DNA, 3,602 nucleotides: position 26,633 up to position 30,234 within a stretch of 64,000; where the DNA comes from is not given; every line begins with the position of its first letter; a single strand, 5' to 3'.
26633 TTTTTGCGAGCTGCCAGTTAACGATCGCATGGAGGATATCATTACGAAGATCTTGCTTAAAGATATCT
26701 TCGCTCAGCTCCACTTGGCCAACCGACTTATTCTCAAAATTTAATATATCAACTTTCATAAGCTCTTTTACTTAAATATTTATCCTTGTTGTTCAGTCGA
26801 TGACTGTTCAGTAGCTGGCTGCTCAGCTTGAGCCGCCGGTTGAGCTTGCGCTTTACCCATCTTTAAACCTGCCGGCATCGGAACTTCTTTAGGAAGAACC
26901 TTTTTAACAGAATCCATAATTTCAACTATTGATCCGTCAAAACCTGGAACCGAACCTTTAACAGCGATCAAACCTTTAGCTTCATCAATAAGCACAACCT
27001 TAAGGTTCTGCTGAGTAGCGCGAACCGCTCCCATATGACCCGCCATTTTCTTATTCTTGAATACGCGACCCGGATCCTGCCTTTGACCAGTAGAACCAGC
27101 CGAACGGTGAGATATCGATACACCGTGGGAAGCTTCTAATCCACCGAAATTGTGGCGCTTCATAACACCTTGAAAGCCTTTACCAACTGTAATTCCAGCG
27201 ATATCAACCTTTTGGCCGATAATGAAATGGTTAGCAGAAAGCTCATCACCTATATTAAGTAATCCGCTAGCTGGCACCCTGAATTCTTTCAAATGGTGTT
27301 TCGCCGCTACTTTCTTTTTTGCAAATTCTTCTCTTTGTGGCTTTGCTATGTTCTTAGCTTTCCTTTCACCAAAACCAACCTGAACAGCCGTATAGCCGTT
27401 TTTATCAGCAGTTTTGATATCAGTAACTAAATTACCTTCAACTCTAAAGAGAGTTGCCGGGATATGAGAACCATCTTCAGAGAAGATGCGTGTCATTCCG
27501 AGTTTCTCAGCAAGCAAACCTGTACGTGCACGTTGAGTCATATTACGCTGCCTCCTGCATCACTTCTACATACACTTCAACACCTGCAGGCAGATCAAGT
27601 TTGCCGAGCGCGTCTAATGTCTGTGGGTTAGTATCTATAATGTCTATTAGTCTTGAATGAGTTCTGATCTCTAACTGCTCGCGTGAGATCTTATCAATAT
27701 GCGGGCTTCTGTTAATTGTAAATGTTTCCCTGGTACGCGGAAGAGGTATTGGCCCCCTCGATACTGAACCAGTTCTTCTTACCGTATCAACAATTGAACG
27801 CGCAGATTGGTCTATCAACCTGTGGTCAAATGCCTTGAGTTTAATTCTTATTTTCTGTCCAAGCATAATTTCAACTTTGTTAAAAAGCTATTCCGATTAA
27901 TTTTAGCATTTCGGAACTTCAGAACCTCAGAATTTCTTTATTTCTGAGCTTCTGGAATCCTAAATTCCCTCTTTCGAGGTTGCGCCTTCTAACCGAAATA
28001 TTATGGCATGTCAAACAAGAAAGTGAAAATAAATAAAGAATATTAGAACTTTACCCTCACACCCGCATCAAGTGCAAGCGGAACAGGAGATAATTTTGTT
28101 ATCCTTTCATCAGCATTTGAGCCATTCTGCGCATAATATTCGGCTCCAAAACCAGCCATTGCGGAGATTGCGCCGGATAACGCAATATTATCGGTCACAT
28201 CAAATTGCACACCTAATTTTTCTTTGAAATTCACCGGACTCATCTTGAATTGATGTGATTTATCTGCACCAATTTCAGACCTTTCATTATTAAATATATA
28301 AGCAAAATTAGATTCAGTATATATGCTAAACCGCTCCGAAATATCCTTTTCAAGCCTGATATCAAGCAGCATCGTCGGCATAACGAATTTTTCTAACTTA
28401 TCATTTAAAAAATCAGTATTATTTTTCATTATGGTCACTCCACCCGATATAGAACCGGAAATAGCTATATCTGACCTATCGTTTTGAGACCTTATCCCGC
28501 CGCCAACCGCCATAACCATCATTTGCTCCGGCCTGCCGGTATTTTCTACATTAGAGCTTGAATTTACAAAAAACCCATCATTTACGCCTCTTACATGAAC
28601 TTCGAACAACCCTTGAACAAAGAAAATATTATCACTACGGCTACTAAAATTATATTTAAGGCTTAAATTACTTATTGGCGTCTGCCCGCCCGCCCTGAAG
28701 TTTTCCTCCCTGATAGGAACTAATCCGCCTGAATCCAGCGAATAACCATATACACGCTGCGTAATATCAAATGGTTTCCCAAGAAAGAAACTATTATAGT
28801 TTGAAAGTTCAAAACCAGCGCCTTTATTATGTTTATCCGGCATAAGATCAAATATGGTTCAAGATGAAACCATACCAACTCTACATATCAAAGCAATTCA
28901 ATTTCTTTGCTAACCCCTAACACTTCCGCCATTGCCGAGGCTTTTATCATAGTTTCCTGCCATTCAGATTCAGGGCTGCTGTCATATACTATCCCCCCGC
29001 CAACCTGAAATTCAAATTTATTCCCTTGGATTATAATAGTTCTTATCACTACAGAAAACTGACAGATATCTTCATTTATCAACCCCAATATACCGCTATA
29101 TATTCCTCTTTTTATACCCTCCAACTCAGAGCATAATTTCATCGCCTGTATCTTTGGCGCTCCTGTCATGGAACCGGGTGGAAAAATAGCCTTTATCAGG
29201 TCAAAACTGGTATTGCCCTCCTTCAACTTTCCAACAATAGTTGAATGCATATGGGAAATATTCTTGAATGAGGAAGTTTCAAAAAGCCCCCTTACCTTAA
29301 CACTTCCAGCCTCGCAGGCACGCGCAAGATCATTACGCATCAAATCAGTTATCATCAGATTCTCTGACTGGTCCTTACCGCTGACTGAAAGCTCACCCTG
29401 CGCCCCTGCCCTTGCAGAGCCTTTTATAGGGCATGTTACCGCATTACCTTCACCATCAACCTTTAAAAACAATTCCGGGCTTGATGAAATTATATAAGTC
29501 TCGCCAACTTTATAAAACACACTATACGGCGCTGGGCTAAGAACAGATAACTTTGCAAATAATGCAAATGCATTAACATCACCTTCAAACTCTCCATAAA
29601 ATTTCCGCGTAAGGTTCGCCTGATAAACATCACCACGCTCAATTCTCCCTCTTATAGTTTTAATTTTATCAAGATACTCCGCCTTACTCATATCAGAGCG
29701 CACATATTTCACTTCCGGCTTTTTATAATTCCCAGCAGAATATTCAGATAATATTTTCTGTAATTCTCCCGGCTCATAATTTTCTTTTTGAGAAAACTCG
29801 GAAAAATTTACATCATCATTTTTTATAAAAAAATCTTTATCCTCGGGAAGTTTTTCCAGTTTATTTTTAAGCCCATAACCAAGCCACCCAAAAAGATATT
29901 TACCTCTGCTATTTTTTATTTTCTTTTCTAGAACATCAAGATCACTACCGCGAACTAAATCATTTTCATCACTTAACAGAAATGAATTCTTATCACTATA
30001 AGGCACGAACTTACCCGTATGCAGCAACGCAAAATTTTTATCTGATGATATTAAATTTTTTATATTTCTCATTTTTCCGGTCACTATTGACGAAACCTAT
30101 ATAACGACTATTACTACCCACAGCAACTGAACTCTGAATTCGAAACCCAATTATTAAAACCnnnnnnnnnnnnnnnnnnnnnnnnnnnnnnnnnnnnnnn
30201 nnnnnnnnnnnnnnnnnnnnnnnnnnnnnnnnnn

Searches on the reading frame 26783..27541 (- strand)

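Call 74: search_protein_families(library=pfam, proteins=[window:26783-27541:-], max_evalue=0.001)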
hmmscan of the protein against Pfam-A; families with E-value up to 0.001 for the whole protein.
window:26783-27541:- (253 aa): 1 family
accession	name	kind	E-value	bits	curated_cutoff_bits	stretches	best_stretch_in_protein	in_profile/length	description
PF00297.29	Ribosomal_L3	-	9.7e-14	51.6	22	1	103-187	209-290/369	Ribosomal protein L3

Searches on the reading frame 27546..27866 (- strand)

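Call 74: search_protein_families(library=pfam, proteins=[window:27546-27866:-], max_evalue=0.001)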
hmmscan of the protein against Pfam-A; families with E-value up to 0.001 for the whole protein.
window:27546-27866:- (107 aa): 1 family
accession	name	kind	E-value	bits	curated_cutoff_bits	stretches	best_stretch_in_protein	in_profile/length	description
PF00338.27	Ribosomal_S10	-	1.6e-29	102.5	21.2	1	7-100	1-97/98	Ribosomal protein S10p/S20e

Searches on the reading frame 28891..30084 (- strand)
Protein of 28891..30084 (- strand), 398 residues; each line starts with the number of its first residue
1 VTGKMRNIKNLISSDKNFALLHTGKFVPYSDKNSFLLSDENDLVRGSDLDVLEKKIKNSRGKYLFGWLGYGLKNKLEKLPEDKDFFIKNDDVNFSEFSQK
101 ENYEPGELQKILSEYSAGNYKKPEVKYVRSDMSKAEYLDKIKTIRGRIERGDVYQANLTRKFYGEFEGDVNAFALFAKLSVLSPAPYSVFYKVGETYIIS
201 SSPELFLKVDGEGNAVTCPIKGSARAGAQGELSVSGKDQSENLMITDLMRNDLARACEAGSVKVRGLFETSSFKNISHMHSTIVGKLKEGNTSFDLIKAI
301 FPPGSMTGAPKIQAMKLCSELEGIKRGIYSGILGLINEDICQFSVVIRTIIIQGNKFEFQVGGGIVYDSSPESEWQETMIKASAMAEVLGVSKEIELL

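Call 74: search_protein_families(library=pfam, proteins=[window:28891-30084:-], max_evalue=0.001)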
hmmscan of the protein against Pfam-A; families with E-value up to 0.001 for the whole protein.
window:28891-30084:- (398 aa): 1 family
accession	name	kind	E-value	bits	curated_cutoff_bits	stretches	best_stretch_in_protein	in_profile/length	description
PF00425.24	Chorismate_bind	-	7.8e-76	255.4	27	1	134-381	2-257/257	chorismate binding enzyme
